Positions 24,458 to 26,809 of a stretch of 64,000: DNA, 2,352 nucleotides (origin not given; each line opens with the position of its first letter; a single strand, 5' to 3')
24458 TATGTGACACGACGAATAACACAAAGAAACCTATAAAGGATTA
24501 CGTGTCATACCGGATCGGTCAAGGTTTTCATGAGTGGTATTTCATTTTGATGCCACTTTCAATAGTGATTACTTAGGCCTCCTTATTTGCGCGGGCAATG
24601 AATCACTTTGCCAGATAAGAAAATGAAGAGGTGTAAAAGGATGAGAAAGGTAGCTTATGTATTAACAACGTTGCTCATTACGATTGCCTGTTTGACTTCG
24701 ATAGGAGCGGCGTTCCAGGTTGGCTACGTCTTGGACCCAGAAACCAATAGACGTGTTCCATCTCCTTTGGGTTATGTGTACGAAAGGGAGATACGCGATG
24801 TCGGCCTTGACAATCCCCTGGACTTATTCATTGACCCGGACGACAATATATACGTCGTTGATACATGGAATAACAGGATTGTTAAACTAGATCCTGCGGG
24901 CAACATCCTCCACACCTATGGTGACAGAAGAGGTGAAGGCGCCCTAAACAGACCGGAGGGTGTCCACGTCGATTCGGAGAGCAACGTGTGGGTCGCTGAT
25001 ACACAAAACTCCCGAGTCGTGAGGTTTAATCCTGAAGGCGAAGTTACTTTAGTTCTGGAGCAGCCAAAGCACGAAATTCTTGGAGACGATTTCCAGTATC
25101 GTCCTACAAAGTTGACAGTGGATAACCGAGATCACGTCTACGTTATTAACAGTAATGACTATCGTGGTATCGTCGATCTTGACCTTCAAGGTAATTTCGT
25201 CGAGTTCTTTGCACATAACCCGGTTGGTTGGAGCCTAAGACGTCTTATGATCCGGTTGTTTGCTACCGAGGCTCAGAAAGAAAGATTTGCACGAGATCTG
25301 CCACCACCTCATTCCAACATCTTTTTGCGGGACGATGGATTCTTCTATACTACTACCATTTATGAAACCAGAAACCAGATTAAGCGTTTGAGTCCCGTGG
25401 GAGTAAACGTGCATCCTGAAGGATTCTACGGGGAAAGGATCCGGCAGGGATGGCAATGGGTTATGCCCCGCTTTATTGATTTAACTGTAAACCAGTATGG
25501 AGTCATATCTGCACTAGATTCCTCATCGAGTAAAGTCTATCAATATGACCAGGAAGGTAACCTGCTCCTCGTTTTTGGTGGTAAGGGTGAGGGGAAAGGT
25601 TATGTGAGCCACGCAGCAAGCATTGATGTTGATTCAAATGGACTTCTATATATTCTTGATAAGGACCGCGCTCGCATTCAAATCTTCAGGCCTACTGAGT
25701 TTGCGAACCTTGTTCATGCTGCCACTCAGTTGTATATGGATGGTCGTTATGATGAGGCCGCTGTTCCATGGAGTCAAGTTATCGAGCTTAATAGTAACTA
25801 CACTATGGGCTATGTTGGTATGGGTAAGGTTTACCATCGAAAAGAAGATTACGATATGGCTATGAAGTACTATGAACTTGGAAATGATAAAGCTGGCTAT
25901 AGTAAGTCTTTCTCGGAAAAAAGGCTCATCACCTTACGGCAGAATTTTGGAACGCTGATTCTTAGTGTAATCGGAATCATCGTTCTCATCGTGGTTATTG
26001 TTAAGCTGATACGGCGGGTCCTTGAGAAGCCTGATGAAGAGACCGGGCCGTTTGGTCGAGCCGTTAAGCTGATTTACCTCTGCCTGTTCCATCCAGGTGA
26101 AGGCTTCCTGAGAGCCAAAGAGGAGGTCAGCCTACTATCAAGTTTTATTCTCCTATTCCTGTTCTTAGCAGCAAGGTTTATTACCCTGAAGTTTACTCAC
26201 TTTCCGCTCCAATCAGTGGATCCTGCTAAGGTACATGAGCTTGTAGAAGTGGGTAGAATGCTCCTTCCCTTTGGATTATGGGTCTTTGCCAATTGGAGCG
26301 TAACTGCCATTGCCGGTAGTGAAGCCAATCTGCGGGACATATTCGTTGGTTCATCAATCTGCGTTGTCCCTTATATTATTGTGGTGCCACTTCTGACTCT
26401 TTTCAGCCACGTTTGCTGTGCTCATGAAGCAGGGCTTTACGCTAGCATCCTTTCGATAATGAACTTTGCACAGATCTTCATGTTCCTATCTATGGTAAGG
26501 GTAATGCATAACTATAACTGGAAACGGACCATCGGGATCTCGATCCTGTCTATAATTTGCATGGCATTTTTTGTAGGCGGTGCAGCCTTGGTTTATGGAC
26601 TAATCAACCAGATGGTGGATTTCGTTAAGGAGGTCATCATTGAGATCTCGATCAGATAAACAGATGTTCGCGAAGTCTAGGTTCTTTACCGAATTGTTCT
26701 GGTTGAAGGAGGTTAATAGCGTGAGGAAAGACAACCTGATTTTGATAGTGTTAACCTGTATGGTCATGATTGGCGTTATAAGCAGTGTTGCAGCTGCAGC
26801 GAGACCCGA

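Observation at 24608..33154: Five-gene envelope block: NHL/TPR/Yip1-like protein, a large anchored extracellular protein, two MalFG-type permeases with no binding protein or ATPase, and a DUF4340-like protein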

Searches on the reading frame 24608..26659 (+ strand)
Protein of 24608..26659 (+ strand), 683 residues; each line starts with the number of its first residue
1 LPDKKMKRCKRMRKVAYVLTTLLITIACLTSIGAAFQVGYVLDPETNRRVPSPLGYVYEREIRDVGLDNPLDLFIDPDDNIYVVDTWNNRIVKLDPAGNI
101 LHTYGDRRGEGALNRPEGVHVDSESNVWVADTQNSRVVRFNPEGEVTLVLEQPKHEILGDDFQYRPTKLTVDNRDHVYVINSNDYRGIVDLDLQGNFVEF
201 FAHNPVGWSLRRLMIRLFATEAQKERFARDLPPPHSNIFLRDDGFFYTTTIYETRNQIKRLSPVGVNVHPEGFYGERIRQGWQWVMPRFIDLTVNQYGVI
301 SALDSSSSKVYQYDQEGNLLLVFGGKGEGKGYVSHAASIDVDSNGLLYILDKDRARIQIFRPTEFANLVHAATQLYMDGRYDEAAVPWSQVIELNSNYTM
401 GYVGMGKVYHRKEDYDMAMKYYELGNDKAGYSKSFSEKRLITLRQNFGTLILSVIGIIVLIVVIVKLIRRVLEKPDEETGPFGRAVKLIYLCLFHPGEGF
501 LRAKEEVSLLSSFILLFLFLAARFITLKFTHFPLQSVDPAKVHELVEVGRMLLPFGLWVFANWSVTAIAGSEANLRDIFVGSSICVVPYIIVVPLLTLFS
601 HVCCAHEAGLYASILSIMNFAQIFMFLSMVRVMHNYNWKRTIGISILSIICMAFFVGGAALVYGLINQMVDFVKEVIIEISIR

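Call 4: search_protein_families(library=pfam, proteins=[window:24608-26659:+], max_evalue=0.01)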
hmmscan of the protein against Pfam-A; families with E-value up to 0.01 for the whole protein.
window:24608-26659:+ (683 aa): 7 families
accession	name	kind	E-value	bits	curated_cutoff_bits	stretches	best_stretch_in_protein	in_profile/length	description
PF01436.27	NHL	-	1.3e-18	66.4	20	3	113-140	1-28/28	NHL repeat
PF08450.18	SGL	-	2.2e-08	34.4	26.3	1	76-153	142-223/246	SMP-30/Gluconolactonase/LRE-like region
PF00515.34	TPR_1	-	3.2e-05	24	27.8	0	402-423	4-25/34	Tetratricopeptide repeat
PF13414.12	TPR_11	-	0.00073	19.6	26.8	1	378-412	7-41/42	TPR repeat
PF07719.23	TPR_2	-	0.003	18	27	0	402-423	4-25/34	Tetratricopeptide repeat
PF07720.18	TPR_3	-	0.0043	17.6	20.7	0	396-424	1-26/34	Tetratricopeptide repeat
PF24684.1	Vgb_lyase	-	0.0076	15.5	50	0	75-147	62-130/290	Virginiamycin B lyase family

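Call 6: search_protein_families(library=ncbifam, proteins=[window:24608-26659:+], max_evalue=0.01)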
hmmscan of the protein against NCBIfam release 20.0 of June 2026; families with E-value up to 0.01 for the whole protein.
window:24608-26659:+ (683 aa): 5 families
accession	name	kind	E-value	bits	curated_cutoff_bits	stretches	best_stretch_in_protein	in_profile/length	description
NF035926.1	scyF_NHL_VPEP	equivalog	1.2e-24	87.1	350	2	78-152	210-285/376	scytonemin biosynthesis PEP-CTERM protein ScyF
NF033206.1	ScyE_fam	subfamily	2.9e-05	23.7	80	1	66-141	251-324/333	ScyD/ScyE family protein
NF053768.1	CIS12_fam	equivalog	0.00012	20.9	860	0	71-146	47-119/715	CIS12 family contractile injection system protein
NF047780.1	LIC12708_fam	subfamily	0.0059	15.5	150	0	61-150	113-171/391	LIC_12708 family protein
TIGR02552.1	LcrH_SycD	equivalog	0.0096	15.6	104.8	0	364-424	17-77/136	SycD/LcrH family type III secretion system chaperone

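Call 51: search_solved_structures(query=window:24608-26659:+, max_evalue=0.01)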
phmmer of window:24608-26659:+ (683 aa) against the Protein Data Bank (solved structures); distinct sequences matched with E-value up to 0.01: 64 (the best 60 are shown).
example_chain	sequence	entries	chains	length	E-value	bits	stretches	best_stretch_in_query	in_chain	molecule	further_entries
3wwa_A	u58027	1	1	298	2.7e-36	128.3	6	65-142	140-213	Pizza7H protein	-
7zph_A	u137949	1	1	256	3.7e-30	108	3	65-142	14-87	Pizza6-TNK-RSH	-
6i38_A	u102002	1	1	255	1.6e-29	105.9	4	65-142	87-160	nv2Pizza6-AYW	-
7zpw_A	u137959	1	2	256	1.3e-28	102.9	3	65-142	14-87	Pizza6-TSK-TSH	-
6i3a_A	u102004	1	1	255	1.9e-28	102.4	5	65-142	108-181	v22Pizza6-AYW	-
7zpz_A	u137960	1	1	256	1.9e-28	102.3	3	65-142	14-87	Pizza6-TSR-TSH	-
7zqg_A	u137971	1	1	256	3.6e-28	101.4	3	65-142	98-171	Pizza6-KSH-TSH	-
7zq2_A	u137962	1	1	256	5.9e-28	100.7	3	65-142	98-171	Pizza6-RSH-TSH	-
6i37_A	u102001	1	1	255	1.1e-27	99.9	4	65-142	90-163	nv1Pizza6-AYW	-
6i3b_A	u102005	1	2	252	1.4e-27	99.5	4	65-142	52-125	cPizza6-AYW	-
6f0q_A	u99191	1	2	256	1.7e-27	99.2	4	65-142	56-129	Pizza6-AYW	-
7zcj_A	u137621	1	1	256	5.3e-27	97.6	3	65-142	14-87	Pizza6-TNH-TSH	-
6qsd_A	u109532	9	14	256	8.4e-25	90.3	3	65-142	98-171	Pizza6S | Pizza6-S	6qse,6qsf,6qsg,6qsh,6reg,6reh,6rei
6f0s_A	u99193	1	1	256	8.9e-25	90.2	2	65-142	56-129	Pizza6-SYW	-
6rej_A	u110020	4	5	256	1.1e-24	90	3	65-142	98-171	Pizza6-SH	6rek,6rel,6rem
1rwi_B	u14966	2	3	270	2.1e-17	65.8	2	66-150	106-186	Serine/threonine-protein kinase pknD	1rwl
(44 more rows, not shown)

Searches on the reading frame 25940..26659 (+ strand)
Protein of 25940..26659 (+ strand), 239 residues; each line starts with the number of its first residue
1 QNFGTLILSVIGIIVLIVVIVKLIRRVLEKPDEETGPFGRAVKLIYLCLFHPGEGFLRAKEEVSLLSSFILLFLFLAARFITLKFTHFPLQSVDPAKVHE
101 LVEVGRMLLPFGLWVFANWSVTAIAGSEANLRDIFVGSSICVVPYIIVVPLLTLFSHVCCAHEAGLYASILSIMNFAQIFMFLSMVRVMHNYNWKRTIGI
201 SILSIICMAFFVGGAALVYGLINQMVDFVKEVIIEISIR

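Call 28: search_protein_families(library=pfam, proteins=[window:25940-26659:+], max_evalue=0.01)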
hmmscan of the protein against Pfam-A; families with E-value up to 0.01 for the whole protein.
window:25940-26659:+ (239 aa): 1 family
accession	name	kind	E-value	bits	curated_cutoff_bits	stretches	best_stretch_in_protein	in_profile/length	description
PF04893.22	Yip1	-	6.4e-10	39.6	28.6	1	49-212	4-170/173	Yip1 domain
